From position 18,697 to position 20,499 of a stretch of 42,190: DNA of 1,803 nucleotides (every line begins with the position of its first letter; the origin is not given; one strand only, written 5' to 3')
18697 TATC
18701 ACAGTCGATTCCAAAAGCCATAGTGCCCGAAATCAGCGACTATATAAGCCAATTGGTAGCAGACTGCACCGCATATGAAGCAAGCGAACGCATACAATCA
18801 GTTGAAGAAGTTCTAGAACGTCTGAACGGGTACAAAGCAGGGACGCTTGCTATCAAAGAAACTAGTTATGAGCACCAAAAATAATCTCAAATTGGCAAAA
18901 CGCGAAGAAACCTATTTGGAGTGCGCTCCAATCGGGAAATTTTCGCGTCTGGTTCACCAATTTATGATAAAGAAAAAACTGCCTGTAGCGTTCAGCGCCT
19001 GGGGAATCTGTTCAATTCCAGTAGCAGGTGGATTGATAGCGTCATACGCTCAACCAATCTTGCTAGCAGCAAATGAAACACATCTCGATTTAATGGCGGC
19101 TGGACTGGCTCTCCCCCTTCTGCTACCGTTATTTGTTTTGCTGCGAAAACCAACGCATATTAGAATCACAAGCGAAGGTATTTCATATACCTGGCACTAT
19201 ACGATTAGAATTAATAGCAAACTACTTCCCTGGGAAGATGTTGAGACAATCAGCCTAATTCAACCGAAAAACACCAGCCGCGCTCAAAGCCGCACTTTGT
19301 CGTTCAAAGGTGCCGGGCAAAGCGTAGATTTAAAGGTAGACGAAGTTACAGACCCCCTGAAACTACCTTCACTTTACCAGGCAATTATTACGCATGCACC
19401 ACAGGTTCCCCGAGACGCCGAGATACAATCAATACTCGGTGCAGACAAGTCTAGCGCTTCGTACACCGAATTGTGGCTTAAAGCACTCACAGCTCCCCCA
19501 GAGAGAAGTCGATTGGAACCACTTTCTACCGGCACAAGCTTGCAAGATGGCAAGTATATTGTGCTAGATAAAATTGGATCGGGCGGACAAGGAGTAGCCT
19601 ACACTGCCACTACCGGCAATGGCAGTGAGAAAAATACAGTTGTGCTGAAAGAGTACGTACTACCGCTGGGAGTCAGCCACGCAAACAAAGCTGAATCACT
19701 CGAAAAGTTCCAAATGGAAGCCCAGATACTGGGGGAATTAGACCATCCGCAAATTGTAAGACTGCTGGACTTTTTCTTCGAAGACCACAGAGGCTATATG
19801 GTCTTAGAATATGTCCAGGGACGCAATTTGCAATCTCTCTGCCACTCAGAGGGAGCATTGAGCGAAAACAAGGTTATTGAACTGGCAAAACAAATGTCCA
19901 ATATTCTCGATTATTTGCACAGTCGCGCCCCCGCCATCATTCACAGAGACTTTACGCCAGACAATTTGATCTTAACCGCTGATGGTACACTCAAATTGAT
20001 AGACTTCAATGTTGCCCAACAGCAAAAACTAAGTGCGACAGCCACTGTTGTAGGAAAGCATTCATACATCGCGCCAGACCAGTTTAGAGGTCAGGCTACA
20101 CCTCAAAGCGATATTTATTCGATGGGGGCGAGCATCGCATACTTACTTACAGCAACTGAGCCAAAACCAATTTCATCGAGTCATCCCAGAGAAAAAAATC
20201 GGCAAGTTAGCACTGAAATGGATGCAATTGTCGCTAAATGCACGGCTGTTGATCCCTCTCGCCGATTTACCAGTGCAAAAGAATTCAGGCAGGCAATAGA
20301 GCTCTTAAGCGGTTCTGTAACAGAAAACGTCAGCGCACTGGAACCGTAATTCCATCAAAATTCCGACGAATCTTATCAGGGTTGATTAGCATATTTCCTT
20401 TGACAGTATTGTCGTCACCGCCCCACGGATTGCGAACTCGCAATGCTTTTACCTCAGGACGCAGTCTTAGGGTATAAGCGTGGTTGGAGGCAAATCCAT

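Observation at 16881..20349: Two overlapping paralogous membrane 'kinases' with bacterial PH-like modules and a non-canonical catalytic loop (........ / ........; DFN in the second)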

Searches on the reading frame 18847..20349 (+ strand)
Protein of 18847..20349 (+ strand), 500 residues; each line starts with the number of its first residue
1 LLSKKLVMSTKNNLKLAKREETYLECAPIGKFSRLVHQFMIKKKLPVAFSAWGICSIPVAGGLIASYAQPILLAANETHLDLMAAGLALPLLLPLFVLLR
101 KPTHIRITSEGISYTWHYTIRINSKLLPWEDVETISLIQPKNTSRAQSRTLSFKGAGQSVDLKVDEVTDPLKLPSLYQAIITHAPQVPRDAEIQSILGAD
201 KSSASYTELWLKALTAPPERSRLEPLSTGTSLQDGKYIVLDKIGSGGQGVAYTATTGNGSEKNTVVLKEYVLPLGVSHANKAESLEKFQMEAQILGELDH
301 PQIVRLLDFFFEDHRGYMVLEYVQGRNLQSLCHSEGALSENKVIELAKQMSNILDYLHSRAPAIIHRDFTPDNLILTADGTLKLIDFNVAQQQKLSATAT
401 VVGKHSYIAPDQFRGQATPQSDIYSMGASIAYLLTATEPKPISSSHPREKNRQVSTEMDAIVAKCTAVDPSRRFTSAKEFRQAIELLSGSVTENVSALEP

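Call 3: search_protein_families(library=pfam, proteins=[window:18847-20349:+], max_evalue=0.1)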
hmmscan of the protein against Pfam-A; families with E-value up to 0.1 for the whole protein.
window:18847-20349:+ (500 aa): 6 families
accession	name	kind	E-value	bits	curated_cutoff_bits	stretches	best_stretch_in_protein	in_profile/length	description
PF00069.31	Pkinase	-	8.1e-42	143.9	31.7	1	237-477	1-255/263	Protein kinase domain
PF07714.23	PK_Tyr_Ser-Thr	-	1.7e-24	87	23.1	1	241-466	5-241/258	Protein tyrosine and serine/threonine kinase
PF01636.29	APH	-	7.4e-06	26.3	23.2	1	339-388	141-195/239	Phosphotransferase enzyme family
PF14531.12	Kinase-like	-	0.0043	16.8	25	1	330-416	134-215/289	Kinase-like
PF03109.22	ABC1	-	0.0059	16.2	22.9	1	281-392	113-216/244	ABC1 atypical kinase-like domain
PF15518.12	L_protein_N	-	0.038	14.4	27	1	366-394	70-97/178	L protein N-terminus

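Call 4: search_protein_families(library=ncbifam, proteins=[window:18847-20349:+], max_evalue=0.1)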
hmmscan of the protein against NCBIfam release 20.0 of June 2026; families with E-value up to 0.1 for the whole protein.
window:18847-20349:+ (500 aa): 18 families
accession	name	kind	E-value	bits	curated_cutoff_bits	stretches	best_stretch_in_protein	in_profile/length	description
NF033483.0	PknB_PASTA_kin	equivalog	6.4e-48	164.1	450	1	233-487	5-268/563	Stk1 family PASTA domain-containing Ser/Thr kinase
NF047741.1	antiphage_MADS6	equivalog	2.6e-40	138.5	460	2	192-360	456-610/612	methylation-associated defense system protein kinase MAD6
NF038150.1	lanthi_synth_IV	equivalog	4.3e-32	111.3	650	1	220-468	174-421/851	class IV lanthionine synthetase LanL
NF052427.1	StpK7MSMEG_1200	equivalog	5.2e-27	94.6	900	1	235-484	7-265/601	serine/threonine protein kinase StpK7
TIGR03903.1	TOMM_kin_cyc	equivalog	1.7e-23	82.5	705.75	1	277-429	14-178/1267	TOMM system kinase/cyclase fusion protein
NF033442.0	BREX_PglW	equivalog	6.1e-22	77.2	990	2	212-410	488-677/1391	BREX system serine/threonine kinase PglW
NF038151.1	lanthi_synth_III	equivalog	1.2e-19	70.3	575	1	231-444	216-434/833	class III lanthionine synthetase LanKC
NF009651.0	PRK13184.1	equivalog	4.9e-16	57.9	839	1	236-485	3-288/932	serine/threonine-protein kinase PknD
NF053615.1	SerThrKinAfsKStmc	equivalog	6.9e-10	38.2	1300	1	320-444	91-215/809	protein serine/threonine kinase AfsK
NF043056.1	T4SS_LegK1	equivalog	2.5e-09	36.3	550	1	312-433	150-283/516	Dot/Icm T4SS effector kinase LegK1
TIGR03724.2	arch_bud32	equivalog_domain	6e-09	35.7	125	1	288-395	40-136/193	KEOPS complex kinase/ATPase Bud32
NF011460.0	PRK14879.1-1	equivalog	2.2e-08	33.5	199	1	311-393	80-160/232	Kae1-associated kinase Bud32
NF011463.0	PRK14879.1-4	equivalog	9.3e-07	28.5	188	1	289-395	66-165/237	Kae1-associated kinase Bud32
NF058632.1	SerThrKinPrkT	equivalog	2.3e-06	26.8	280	1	235-386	21-161/322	serine/threonine protein kinase PrkT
NF011461.0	PRK14879.1-2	equivalog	3.8e-06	26.8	372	1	287-391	49-147/225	Kae1-associated kinase Bud32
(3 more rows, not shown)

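Call 11: find_homologous_proteins(query=window:18868-20349:+)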
Query window:18868-20349:+ (493 aa): 1245 proteins with E <= 0.001 among 8000 candidates; the best 120 are listed.
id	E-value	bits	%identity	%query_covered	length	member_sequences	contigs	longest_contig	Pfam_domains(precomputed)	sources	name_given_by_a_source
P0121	3.1e-206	704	67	98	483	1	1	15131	PF07714.24,PF00069.32,PF01636.30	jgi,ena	-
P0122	5.1e-186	637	61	95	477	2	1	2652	PF07714.24,PF00069.32,PF01636.30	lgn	-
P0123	3.1e-183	628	60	97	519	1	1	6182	PF07714.24,PF00069.32,PF14531.13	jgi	jgi:hypothetical protein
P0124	1.8e-178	612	58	97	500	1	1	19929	PF07714.24,PF00069.32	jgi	jgi:hypothetical protein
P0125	6.5e-176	604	57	97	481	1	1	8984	PF07714.24,PF00069.32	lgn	-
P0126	2.9e-172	592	59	93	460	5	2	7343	PF07714.24,PF00069.32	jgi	jgi:hypothetical protein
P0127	6.2e-172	591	56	94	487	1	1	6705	PF07714.24,PF00069.32,PF01636.30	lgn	-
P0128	6.3e-170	584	57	92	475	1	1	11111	PF07714.24,PF00069.32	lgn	-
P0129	3.1e-169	582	57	94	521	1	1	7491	PF07714.24,PF00069.32,PF01636.30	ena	-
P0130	4.2e-169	581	56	97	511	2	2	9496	PF07714.24,PF00069.32,PF01636.30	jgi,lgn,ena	-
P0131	2.6e-168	579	57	94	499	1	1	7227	PF07714.24,PF00069.32,PF01636.30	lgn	-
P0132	2.2e-140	487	48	96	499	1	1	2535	PF07714.24,PF00069.32,PF14531.13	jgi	jgi:tRNA A-37 threonylcarbamoyl transferase component Bud32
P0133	7.7e-140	485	48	95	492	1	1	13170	PF07714.24,PF00069.32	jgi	jgi:hypothetical protein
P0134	1.8e-133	464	64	67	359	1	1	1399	PF07714.24,PF00069.32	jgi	jgi:serine/threonine-protein kinase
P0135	2.9e-131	456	48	96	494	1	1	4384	PF07714.24,PF00069.32,PF14531.13,PF01636.30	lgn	-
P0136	3.4e-128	446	46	95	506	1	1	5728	PF07714.24,PF00069.32,PF01636.30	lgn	-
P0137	2.6e-126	440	46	95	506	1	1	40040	PF07714.24,PF00069.32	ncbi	-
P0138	3.1e-126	440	46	94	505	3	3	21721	PF07714.24,PF00069.32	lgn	-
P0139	3.6e-125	436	44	94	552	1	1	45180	PF07714.24,PF00069.32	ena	-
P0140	1.0e-114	402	41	95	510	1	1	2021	PF07714.24,PF00069.32,PF01636.30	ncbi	-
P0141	4.8e-113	396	46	83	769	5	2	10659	PF07714.24,PF00069.32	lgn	-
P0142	1.5e-112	395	43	91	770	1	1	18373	PF07714.24,PF00069.32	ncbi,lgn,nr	ncbi:MAG: serine/threonine protein kinase [Cyanobacteria bacterium HKST-UBA02]|nr:serine/threonine p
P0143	2.0e-111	391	47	78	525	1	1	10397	PF07714.24,PF00069.32,PF14531.13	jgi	jgi:tRNA A-37 threonylcarbamoyl transferase component Bud32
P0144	3.4e-111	390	46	83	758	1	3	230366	PF07714.24,PF00069.32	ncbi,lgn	ncbi:MAG: protein kinase [Candidatus Obscuribacterales bacterium]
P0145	1.7e-110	388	49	79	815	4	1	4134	PF07714.24,PF00069.32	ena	-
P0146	3.0e-110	387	46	80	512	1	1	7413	PF07714.24,PF00069.32,PF01636.30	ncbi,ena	-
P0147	4.3e-110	387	50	77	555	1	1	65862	PF07714.24,PF00069.32,PF01636.30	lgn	-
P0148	4.8e-110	387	51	78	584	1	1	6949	PF07714.24,PF00069.32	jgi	jgi:serine/threonine-protein kinase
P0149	8.5e-110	386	44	85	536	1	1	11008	PF07714.24,PF00069.32,PF14531.13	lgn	-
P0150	1.2e-109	385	45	82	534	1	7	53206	PF07714.24,PF00069.32,PF01636.30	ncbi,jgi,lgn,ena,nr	ncbi:MAG: serine/threonine-protein kinase [Candidatus Melainabacteria bacterium]|nr:serine/threonine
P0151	2.0e-109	384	47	79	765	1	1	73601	PF07714.24,PF00069.32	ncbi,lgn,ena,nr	ncbi:MAG: protein kinase [Candidatus Obscuribacterales bacterium]|nr:protein kinase [Candidatus Obsc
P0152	4.9e-109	383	42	97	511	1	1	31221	PF07714.24,PF00069.32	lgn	-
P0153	5.4e-109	383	44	84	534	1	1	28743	PF07714.24,PF00069.32,PF01636.30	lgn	-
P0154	6.6e-109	383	44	82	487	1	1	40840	PF07714.24,PF00069.32,PF14531.13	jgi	jgi:hypothetical protein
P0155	7.8e-109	383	45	83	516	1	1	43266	PF07714.24,PF00069.32,PF01636.30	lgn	-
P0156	1.6e-108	381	46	87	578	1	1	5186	PF07714.24,PF00069.32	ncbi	-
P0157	5.8e-108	380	46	84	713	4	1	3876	PF07714.24,PF00069.32,PF14531.13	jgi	jgi:tRNA A-37 threonylcarbamoyl transferase component Bud32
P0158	5.9e-108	380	45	86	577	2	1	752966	PF07714.24,PF00069.32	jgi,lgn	jgi:tRNA A-37 threonylcarbamoyl transferase component Bud32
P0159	7.0e-108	379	47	78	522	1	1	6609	PF07714.24,PF00069.32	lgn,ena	-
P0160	8.5e-108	379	47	78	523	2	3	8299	PF07714.24,PF00069.32,PF01636.30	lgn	-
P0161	8.6e-108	379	48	80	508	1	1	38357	PF07714.24,PF00069.32,PF14531.13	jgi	jgi:serine/threonine-protein kinase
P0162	8.8e-108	379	46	80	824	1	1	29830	PF07714.24,PF00069.32,PF14531.13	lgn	-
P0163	2.5e-107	378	43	84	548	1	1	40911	PF07714.24,PF00069.32,PF01636.30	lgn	-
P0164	3.2e-107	377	45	83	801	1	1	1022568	PF07714.24,PF00069.32,PF01636.30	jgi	jgi:tRNA A-37 threonylcarbamoyl transferase component Bud32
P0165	3.7e-107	377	47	80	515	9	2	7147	PF07714.24,PF00069.32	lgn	-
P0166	5.5e-107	376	47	78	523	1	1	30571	PF07714.24,PF00069.32,PF01636.30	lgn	-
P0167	5.6e-107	376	47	78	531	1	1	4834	PF07714.24,PF00069.32,PF14531.13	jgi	jgi:tRNA A-37 threonylcarbamoyl transferase component Bud32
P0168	6.0e-107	376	45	82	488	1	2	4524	PF07714.24,PF00069.32,PF14531.13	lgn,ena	-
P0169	7.9e-107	376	45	78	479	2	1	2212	PF07714.24,PF00069.32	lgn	-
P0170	1.2e-106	375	47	77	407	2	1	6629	PF07714.24,PF00069.32,PF14531.13,PF01636.30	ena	-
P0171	1.3e-106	375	42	85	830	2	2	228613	PF07714.24,PF00069.32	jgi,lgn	jgi:tRNA A-37 threonylcarbamoyl transferase component Bud32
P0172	1.8e-106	375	44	88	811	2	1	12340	PF07714.24,PF00069.32,PF01636.30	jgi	jgi:tRNA A-37 threonylcarbamoyl transferase component Bud32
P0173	5.1e-106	373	48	79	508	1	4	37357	PF07714.24,PF00069.32,PF14531.13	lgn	-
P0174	5.5e-106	373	46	80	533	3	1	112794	PF07714.24,PF00069.32,PF01636.30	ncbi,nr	ncbi:MAG: serine/threonine protein kinase [Candidatus Obscuribacterales bacterium]|nr:serine/threoni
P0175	8.3e-106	373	45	82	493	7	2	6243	PF07714.24,PF00069.32,PF14531.13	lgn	-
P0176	9.5e-106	372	48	77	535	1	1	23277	PF07714.24,PF00069.32,PF14531.13,PF01636.30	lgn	-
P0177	9.9e-106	372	47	80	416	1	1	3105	PF07714.24,PF00069.32,PF01636.30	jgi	jgi:tRNA A-37 threonylcarbamoyl transferase component Bud32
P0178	1.0e-105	372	41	90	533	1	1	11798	PF07714.24,PF00069.32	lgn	-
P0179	1.9e-105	371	44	81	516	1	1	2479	PF07714.24,PF00069.32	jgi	jgi:hypothetical protein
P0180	2.1e-105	371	45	78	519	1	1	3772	PF07714.24,PF00069.32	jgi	jgi:tRNA A-37 threonylcarbamoyl transferase component Bud32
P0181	2.9e-105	371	45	77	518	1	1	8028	PF07714.24,PF00069.32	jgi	jgi:tRNA A-37 threonylcarbamoyl transferase component Bud32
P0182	3.0e-105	371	44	79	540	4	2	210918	PF07714.24,PF00069.32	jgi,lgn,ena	-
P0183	3.0e-105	371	46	83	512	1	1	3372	PF07714.24,PF00069.32,PF14531.13,PF01636.30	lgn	-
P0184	3.2e-105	371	44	79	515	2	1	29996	PF07714.24,PF00069.32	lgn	-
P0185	3.4e-105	371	46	76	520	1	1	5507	PF07714.24,PF00069.32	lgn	-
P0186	9.6e-105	369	43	86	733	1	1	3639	PF07714.24,PF00069.32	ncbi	-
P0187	1.0e-104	369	47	77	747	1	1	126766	PF07714.24,PF00069.32,PF01636.30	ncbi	-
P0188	1.1e-104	369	45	84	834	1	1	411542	PF07714.24,PF00069.32,PF01636.30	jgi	-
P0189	1.5e-104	368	49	77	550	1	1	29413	PF07714.24,PF00069.32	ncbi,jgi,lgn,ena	jgi:tRNA A-37 threonylcarbamoyl transferase component Bud32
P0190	1.5e-104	368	44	83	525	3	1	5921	PF07714.24,PF00069.32,PF01636.30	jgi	jgi:tRNA A-37 threonylcarbamoyl transferase component Bud32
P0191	1.9e-104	368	46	76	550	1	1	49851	PF07714.24,PF00069.32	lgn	-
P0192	1.9e-104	368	42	91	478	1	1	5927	PF07714.24,PF00069.32,PF01636.30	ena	-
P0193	2.0e-104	368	44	83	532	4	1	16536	PF07714.24,PF00069.32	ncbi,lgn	-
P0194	3.1e-104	367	44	78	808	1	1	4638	PF07714.24,PF00069.32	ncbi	-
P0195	4.1e-104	367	43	83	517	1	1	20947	PF07714.24,PF00069.32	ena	-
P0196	4.1e-104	367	45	77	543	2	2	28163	PF07714.24,PF00069.32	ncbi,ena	-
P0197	4.4e-104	367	45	87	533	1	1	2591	PF07714.24,PF00069.32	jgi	-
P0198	5.1e-104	367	46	80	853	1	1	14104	PF07714.24,PF00069.32,PF06271.19,PF14531.13,PF01636.30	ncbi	ncbi:MAG TPA: protein kinase [Candidatus Obscuribacterales bacterium]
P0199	6.3e-104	366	46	77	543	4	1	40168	PF07714.24,PF00069.32,PF01636.30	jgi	jgi:tRNA A-37 threonylcarbamoyl transferase component Bud32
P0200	6.7e-104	366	45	82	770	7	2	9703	PF07714.24,PF00069.32,PF14531.13,PF01636.30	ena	-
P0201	7.7e-104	366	45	81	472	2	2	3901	PF07714.24,PF00069.32,PF14531.13,PF01636.30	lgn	-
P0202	1.0e-103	366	46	77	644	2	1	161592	PF07714.24,PF00069.32,PF01636.30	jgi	jgi:tRNA A-37 threonylcarbamoyl transferase component Bud32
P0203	1.0e-103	366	42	94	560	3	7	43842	PF07714.24,PF00069.32,PF01636.30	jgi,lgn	-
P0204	1.1e-103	366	47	78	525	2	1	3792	PF07714.24,PF00069.32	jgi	jgi:tRNA A-37 threonylcarbamoyl transferase component Bud32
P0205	1.2e-103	365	45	80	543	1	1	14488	PF07714.24,PF00069.32,PF01636.30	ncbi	-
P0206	1.2e-103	365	45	84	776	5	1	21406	PF07714.24,PF00069.32,PF14531.13,PF01636.30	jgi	-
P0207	1.3e-103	365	44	82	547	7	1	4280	PF07714.24,PF00069.32,PF01636.30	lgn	-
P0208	1.4e-103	365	42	94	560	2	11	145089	PF07714.24,PF00069.32,PF01636.30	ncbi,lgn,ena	-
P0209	1.5e-103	365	46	77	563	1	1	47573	PF07714.24,PF00069.32,PF01636.30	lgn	-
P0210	1.7e-103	365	44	79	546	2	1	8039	PF07714.24,PF00069.32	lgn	-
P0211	1.8e-103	365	45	87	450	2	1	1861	PF07714.24,PF00069.32,PF14531.13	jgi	-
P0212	1.9e-103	365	47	79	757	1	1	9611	PF07714.24,PF00069.32,PF01636.30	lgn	-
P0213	2.0e-103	365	47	79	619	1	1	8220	PF07714.24,PF00069.32,PF01636.30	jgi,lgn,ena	-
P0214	2.3e-103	365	46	82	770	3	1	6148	PF07714.24,PF00069.32,PF01636.30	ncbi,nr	ncbi:MAG: serine/threonine protein kinase [Candidatus Melainabacteria bacterium]|nr:serine/threonine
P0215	2.5e-103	364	44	81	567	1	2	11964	PF07714.24,PF00069.32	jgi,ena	-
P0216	2.5e-103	364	45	77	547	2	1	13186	PF07714.24,PF00069.32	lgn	-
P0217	2.5e-103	364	46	77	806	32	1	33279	PF07714.24,PF00069.32,PF01636.30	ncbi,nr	ncbi:MAG: Serine/threonine protein kinase [Cyanobacteriota bacterium erpe_2018_sw_39hr_WHONDRS-SW48-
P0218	2.8e-103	364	45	87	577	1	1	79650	PF07714.24,PF00069.32,PF01636.30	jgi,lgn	-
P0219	3.1e-103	364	46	80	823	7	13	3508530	PF07714.24,PF00069.32,PF01636.30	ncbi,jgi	jgi:tRNA A-37 threonylcarbamoyl transferase component Bud32/uncharacterized membrane protein YqhA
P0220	3.6e-103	364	43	86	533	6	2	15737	PF07714.24,PF00069.32,PF01636.30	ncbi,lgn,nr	ncbi:MAG TPA: serine/threonine-protein kinase [Candidatus Melainabacteria bacterium]|nr:serine/threo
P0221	3.7e-103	364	43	84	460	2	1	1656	PF07714.24,PF00069.32,PF01636.30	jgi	jgi:tRNA A-37 threonylcarbamoyl transferase component Bud32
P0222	4.0e-103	364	44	82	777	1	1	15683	PF07714.24,PF00069.32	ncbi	-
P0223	4.0e-103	364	46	78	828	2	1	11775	PF07714.24,PF00069.32,PF01636.30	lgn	-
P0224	4.2e-103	364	44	84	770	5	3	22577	PF07714.24,PF00069.32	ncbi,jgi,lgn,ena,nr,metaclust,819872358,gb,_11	ncbi:MAG TPA: hypothetical protein EYN91_25930 [Candidatus Melainabacteria bacterium]|nr:hypothetica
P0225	4.2e-103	364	46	76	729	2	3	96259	PF07714.24,PF00069.32,PF14531.13,PF01636.30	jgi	jgi:tRNA A-37 threonylcarbamoyl transferase component Bud32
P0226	4.8e-103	363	46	78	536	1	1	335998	PF07714.24,PF00069.32,PF01636.30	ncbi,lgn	ncbi:MAG TPA: serine/threonine-protein kinase [Drouetiella sp.]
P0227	5.0e-103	363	43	79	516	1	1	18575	PF07714.24,PF00069.32,PF14531.13,PF01636.30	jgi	-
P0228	5.9e-103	363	45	78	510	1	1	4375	PF07714.24,PF00069.32,PF14531.13,PF01636.30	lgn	-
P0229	6.2e-103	363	41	88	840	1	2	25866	PF07714.24,PF00069.32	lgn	-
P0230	6.5e-103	363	49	72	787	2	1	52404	PF07714.24,PF00069.32,PF01636.30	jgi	-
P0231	7.3e-103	363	47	78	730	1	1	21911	PF07714.24,PF00069.32,PF14531.13,PF01636.30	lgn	-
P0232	8.6e-103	363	46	78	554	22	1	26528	PF07714.24,PF00069.32,PF01636.30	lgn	-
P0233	8.7e-103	363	44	78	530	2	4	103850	PF07714.24,PF00069.32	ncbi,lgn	ncbi:MAG TPA: serine/threonine-protein kinase [Drouetiella sp.]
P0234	9.2e-103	363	46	78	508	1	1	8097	PF07714.24,PF00069.32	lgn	-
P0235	1.1e-102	362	45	82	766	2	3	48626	PF07714.24,PF00069.32,PF01636.30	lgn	-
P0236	1.4e-102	362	45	89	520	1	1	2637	PF07714.24,PF00069.32,PF14531.13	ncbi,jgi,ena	jgi:tRNA A-37 threonylcarbamoyl transferase component Bud32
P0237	1.4e-102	362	46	80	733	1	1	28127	PF07714.24,PF00069.32,PF01636.30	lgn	-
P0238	1.5e-102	362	47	77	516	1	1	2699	PF07714.24,PF00069.32,PF14531.13,PF01636.30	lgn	-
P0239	1.7e-102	362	44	80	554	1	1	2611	PF07714.24,PF00069.32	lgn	-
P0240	1.7e-102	362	44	88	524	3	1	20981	PF07714.24,PF00069.32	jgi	jgi:tRNA A-37 threonylcarbamoyl transferase component Bud32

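Call 18: find_related_loci(query=window:18868-20349:+, collection=genome_contigs, flank=6000)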
Query window:18868-20349:+ (493 aa) in genome_contigs; peptide patterns used: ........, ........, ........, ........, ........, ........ (x = any residue, [..] = any of these).
103 stretches matched a pattern; 17 encode a relative of the query (tblastn E <= 1e-3); 17 distinct loci.
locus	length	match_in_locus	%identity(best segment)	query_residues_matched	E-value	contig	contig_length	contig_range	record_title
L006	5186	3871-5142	46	50-478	2e-116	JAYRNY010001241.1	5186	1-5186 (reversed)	MAG: bacterium isolate XM2_XAASGE4bin.41 k141_1545549, whole genome shotgun sequence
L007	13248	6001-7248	44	76-493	5e-111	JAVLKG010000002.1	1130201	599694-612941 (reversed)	MAG: Candidatus Melainabacteria bacterium 17Bon1m isolate 17Bon1-MAG2 NODE_6+_length_1130201_cov_35.004, whole genome sh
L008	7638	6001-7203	45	76-478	6e-111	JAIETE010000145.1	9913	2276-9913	MAG: Candidatus Obscuribacterales bacterium isolate time.spades.CONCOCT.1kb_017 c_000000000280, whole genome shotgun seq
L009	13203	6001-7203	44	76-478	3e-110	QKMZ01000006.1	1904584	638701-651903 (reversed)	MAG: Candidatus Melainabacteria bacterium isolate BJP_IG3402_49_16 bjp_ig3402_Sc_21_5_0_2_B, whole genome shotgun sequen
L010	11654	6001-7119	46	93-467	3e-110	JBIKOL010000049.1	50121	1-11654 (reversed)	MAG: Candidatus Obscuribacteraceae bacterium isolate ME2014-11-02_3300042937_group5_bin83 Rohwer_bin1404_scaffold_211_c2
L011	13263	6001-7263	44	50-478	6e-110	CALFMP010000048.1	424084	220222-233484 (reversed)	MAG TPA_asm: uncultured Candidatus Melainabacteria bacterium isolate SRR6227243_bin.142_CONCOCT_v1.1_MAG genome assembly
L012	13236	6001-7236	44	65-478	2e-109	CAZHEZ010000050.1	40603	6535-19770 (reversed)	MAG TPA_asm: uncultured Candidatus Obscuribacterales bacterium isolate binchicken_co54_379 genome assembly, contig: NODE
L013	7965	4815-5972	46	93-478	2e-108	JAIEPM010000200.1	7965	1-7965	MAG: Candidatus Obscuribacterales bacterium isolate co.spades.DASTOOL.2.5kb_016 c_000000420852, whole genome shotgun seq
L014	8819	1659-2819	46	92-480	3e-108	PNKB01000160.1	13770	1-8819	MAG: Cyanobacteria bacterium PR.3.49 PR_1001521_13770, whole genome shotgun sequence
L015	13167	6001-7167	45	88-478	2e-107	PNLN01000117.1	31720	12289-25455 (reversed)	MAG: Cyanobacteria bacterium DS2.3.42 DS2_1000462_31720, whole genome shotgun sequence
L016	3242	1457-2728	42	53-478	2e-110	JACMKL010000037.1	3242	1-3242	MAG: Candidatus Melainabacteria bacterium isolate ES-bin-223 ES-bin-223-contig-k141_531940, whole genome shotgun sequenc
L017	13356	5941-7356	62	17-488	0e+0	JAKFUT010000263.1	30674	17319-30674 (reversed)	MAG: Candidatus Obscuribacterales bacterium isolate D1_Bin_4 D1_0001170, whole genome shotgun sequence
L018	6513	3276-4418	46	92-474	2e-99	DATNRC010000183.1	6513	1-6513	MAG TPA_asm: Candidatus Obscuribacterales bacterium isolate SMAG_U16523 k141_349930, whole genome shotgun sequence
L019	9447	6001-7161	42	94-475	8e-95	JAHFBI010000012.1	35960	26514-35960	MAG: Candidatus Melainabacteria bacterium isolate nzgw195 NODE_1536_length_35961_cov_3.479687, whole genome shotgun sequ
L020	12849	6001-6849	45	197-483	8e-77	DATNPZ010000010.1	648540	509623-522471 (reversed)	MAG TPA_asm: Drouetiella sp. isolate SMAG_U16494 k141_50659, whole genome shotgun sequence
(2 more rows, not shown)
